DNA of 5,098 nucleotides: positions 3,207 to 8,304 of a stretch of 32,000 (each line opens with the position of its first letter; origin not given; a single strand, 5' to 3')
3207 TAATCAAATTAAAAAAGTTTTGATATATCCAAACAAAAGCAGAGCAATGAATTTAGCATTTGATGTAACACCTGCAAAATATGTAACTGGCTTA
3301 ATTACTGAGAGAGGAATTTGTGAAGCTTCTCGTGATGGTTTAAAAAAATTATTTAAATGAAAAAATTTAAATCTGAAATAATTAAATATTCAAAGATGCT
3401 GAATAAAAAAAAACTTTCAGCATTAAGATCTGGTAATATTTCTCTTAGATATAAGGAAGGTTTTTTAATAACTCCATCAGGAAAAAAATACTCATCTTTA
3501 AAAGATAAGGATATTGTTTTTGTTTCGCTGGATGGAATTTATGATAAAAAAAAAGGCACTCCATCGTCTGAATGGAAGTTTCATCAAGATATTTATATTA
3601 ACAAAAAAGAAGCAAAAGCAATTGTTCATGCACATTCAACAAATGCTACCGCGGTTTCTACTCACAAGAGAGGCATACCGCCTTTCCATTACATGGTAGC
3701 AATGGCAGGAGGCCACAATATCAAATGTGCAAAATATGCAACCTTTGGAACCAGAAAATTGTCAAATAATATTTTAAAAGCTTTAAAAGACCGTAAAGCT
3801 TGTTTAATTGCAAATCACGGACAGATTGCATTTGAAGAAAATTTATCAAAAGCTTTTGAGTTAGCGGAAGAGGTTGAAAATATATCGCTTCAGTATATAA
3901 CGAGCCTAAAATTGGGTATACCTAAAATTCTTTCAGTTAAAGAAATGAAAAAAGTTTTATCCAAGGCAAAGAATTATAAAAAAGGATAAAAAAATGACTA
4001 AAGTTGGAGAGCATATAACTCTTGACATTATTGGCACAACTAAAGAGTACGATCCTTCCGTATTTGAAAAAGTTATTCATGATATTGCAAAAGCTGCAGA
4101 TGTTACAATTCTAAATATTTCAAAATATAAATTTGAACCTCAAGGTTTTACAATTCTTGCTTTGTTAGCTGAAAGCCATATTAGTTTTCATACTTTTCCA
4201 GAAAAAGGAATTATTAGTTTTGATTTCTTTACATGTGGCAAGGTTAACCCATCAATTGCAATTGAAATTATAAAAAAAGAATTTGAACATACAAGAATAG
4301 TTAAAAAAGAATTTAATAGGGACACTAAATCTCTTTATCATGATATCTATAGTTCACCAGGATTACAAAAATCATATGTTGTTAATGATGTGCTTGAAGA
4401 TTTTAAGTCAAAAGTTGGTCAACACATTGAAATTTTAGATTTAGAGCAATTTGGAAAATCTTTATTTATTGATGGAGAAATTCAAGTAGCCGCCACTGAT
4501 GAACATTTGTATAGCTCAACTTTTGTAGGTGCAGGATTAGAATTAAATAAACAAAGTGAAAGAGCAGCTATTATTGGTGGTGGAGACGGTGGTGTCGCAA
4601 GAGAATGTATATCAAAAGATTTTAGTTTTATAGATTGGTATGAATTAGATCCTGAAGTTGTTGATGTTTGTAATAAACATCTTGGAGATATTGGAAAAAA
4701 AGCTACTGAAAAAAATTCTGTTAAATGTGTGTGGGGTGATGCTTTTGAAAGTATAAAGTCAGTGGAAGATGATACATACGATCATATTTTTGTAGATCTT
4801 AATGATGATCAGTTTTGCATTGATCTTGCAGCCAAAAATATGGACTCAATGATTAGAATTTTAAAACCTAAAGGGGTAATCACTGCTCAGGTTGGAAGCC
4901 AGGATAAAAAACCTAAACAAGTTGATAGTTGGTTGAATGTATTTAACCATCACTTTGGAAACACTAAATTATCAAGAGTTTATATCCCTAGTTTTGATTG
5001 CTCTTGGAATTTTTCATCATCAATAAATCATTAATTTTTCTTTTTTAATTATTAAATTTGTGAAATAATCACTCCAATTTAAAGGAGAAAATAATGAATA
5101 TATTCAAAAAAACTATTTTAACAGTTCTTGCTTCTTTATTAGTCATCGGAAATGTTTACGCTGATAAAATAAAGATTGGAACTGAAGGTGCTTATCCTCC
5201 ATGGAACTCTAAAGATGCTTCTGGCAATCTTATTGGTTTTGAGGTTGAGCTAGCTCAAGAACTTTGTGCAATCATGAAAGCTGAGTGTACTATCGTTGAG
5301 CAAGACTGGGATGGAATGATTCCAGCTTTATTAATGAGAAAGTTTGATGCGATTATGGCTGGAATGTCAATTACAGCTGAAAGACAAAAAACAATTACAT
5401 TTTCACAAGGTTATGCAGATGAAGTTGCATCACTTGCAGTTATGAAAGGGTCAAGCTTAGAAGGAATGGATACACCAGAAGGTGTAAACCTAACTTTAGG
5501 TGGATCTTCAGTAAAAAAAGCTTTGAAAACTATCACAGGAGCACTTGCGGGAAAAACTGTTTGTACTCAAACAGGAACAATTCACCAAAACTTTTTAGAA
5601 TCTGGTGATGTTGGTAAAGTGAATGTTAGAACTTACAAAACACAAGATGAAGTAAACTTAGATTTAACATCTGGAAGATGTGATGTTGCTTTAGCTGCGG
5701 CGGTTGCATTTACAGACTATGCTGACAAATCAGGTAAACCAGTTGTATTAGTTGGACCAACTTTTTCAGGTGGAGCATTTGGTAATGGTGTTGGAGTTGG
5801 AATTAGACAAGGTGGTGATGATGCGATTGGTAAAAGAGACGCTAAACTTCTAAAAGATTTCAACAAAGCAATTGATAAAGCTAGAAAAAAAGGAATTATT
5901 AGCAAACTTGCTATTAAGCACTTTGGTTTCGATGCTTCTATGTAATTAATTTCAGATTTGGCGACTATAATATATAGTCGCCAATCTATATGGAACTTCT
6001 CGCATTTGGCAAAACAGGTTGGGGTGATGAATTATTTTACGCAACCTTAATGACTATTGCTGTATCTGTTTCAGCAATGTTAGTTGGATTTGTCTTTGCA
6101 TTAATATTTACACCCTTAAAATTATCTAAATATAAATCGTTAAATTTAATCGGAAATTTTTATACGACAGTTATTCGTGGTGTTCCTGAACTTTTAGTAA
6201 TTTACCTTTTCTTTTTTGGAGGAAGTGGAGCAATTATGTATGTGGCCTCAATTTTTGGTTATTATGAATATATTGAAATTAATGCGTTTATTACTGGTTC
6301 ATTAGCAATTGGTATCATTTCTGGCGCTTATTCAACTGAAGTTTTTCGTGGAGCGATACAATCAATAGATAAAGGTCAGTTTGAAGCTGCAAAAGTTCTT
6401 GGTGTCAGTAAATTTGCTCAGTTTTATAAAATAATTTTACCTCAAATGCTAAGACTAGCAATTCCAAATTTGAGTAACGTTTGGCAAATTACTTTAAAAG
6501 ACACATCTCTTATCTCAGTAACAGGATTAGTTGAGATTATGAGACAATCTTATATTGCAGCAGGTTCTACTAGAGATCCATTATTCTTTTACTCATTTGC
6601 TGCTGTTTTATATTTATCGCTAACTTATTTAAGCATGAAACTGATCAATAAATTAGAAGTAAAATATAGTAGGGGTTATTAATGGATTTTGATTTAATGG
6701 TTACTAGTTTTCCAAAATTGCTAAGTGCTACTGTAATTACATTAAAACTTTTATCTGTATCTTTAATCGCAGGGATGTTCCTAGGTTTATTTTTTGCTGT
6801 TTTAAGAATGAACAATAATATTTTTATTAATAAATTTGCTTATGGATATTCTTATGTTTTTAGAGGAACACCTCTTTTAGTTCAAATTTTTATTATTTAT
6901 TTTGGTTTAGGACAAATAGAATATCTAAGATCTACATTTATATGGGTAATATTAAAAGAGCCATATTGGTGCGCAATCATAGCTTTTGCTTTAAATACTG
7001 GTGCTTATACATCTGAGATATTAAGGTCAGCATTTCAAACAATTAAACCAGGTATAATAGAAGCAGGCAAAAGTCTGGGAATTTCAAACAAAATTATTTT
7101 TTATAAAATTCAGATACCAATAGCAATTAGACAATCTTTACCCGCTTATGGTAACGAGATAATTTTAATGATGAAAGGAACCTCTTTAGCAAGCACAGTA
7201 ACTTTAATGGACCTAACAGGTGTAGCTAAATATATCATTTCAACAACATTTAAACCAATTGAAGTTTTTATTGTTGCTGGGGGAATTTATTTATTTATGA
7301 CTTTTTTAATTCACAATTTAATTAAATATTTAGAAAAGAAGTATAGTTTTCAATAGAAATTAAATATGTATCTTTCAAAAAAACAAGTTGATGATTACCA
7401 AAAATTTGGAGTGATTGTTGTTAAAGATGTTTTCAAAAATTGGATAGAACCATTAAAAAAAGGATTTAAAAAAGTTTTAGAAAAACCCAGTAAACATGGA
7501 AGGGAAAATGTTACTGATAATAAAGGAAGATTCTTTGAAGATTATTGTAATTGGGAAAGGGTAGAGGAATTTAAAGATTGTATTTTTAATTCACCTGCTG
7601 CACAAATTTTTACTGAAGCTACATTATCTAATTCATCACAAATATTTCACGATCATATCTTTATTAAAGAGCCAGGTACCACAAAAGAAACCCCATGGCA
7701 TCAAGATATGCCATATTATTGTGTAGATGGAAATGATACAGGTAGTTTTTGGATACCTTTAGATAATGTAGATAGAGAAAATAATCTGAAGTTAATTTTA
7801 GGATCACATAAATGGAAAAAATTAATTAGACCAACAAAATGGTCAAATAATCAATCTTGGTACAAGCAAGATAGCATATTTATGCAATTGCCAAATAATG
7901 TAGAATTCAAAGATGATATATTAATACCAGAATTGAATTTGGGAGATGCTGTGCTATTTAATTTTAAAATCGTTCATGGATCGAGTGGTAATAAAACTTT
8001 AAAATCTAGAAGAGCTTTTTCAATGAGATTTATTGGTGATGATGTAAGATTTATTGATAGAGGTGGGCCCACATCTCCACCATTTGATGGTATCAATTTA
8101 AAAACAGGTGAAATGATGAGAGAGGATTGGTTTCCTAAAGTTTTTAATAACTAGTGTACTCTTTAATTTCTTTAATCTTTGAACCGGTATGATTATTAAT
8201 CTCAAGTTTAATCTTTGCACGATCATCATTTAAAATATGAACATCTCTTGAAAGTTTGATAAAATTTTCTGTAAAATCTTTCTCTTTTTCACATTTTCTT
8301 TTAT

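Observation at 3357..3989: The third gene of the MTA operon looks like a FucA-type aldolase, not the MtnB dehydratase: DHAP-shunt rather than canonical methionine salvage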

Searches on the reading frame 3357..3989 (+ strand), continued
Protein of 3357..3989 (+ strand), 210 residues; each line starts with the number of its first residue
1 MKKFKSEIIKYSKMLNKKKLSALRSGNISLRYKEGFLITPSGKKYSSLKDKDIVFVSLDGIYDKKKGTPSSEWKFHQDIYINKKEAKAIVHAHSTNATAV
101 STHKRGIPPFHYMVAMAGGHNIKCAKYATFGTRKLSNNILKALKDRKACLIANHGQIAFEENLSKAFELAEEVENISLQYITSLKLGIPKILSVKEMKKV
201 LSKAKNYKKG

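Call 98: find_encoding_contigs(protein=P0450, flank=4000, max_places=1)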
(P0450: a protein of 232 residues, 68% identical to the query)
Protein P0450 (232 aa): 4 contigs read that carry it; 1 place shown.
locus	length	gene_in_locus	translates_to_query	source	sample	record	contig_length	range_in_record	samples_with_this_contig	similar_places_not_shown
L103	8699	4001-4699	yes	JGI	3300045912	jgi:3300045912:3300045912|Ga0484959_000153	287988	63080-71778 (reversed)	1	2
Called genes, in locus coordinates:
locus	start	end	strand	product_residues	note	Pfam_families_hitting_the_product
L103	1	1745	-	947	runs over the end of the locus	PF02629:CoA_binding, PF13380:CoA_binding_2, PF13508:Acetyltransf_7 (faint), PF13607:Succ_CoA_lig, PF13549:ATP-grasp_5, PF00583:Acetyltransf_1, PF13302:Acetyltransf_3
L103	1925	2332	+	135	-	PF01258:zf-dskA_traR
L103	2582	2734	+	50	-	-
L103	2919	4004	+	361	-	PF01008:IF-2B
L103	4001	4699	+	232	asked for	PF00596:Aldolase_II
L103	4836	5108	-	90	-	PF02583:Trns_repr_metal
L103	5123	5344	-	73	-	PF11127:YgaP-like_TM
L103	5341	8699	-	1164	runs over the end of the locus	PF00873:ACR_tran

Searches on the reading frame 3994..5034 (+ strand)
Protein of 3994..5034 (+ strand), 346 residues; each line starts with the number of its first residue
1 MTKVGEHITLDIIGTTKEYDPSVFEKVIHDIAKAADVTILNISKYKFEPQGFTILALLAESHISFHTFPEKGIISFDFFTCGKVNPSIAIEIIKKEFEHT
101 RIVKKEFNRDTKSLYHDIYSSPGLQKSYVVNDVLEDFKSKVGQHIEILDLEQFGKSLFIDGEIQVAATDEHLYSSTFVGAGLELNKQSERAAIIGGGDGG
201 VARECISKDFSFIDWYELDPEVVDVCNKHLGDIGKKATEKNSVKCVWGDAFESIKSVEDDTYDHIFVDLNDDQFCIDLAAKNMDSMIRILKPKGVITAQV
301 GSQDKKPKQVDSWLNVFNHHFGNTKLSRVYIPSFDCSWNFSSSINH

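Call 3: search_protein_families(library=ncbifam, proteins=[window:3994-5034:+], max_evalue=0.001)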
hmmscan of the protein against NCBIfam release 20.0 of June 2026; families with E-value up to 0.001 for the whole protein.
window:3994-5034:+ (346 aa): 6 families
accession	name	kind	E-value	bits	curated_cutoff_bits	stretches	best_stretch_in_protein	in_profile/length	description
NF002010.0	PRK00811.1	equivalog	6.8e-35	120.7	260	1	114-339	7-233/287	polyamine aminopropyltransferase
TIGR03330.1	SAM_DCase_Bsu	equivalog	6.5e-28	97.3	75.65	1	4-109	3-111/112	adenosylmethionine decarboxylase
TIGR00417.1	speE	equivalog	6.8e-27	94.4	249.55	1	124-336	10-222/271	spermidine synthase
NF002956.0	PRK03612.1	equivalog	6.1e-23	81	472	1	155-334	267-451/522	polyamine aminopropyltransferase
NF002435.0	PRK01581.1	equivalog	2.4e-12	46.6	537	1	143-341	108-309/374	polyamine aminopropyltransferase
TIGR03331.1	SAM_DCase_Eco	equivalog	2e-06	27.3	255.8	0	17-64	39-86/259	adenosylmethionine decarboxylase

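Call 4: search_protein_families(library=pfam, proteins=[window:3994-5034:+], max_evalue=0.001)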
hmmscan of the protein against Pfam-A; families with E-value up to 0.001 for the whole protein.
window:3994-5034:+ (346 aa): 4 families
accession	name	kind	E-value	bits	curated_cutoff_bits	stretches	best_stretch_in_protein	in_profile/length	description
PF02675.21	AdoMet_dc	-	1e-27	97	25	1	7-109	1-106/107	S-adenosylmethionine decarboxylase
PF01564.23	Spermine_synth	-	3.3e-23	82.7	22.9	1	170-340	1-172/186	Spermine/spermidine synthase domain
PF17284.7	Spermine_synt_N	-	2.6e-07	30.9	22.1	1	119-165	6-51/53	Spermidine synthase tetramerisation domain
PF03602.21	Cons_hypoth95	-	5.9e-06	26.5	24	1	196-327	50-179/182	Conserved hypothetical protein 95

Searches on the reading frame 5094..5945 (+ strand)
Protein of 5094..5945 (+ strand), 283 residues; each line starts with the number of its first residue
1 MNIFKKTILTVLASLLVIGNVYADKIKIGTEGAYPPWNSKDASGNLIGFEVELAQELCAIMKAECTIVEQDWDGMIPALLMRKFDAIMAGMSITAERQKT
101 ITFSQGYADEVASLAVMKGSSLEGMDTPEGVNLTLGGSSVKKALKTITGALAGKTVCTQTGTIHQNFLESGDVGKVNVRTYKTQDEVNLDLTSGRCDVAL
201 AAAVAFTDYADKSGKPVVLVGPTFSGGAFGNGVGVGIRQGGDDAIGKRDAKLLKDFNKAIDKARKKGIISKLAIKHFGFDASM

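Call 46: search_protein_families(library=pfam, proteins=[window:5094-5945:+], max_evalue=0.00001)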
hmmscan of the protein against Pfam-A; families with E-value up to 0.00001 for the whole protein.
window:5094-5945:+ (283 aa): 2 families
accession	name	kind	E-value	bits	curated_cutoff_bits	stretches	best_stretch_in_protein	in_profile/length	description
PF00497.25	SBP_bac_3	-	9.5e-33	113.2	26.4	1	26-278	1-131/132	Bacterial extracellular solute-binding proteins, family 3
PF10613.14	Lig_chan-Glu_bd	-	2.6e-08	34.4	30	1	69-115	64-110/115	Ligated ion channel L-glutamate- and glycine-binding site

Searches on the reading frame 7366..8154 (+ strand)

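Call 3: search_protein_families(library=ncbifam, proteins=[window:7366-8154:+], max_evalue=0.001)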
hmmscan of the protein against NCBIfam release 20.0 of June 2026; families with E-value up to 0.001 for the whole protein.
window:7366-8154:+ (262 aa): 1 family
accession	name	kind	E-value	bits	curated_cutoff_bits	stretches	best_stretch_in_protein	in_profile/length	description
TIGR04324.1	SpoChoClust_2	subfamily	3e-06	27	150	1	127-222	127-212/248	sporadic carbohydrate cluster 2OG-Fe(II) oxygenase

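Call 4: search_protein_families(library=pfam, proteins=[window:7366-8154:+], max_evalue=0.001)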
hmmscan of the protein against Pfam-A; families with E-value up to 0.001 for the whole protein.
window:7366-8154:+ (262 aa): 1 family
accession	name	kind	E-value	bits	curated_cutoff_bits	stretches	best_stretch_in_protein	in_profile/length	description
PF05721.19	PhyH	-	2.7e-26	93.6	22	1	11-217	1-213/213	Phytanoyl-CoA dioxygenase (PhyH)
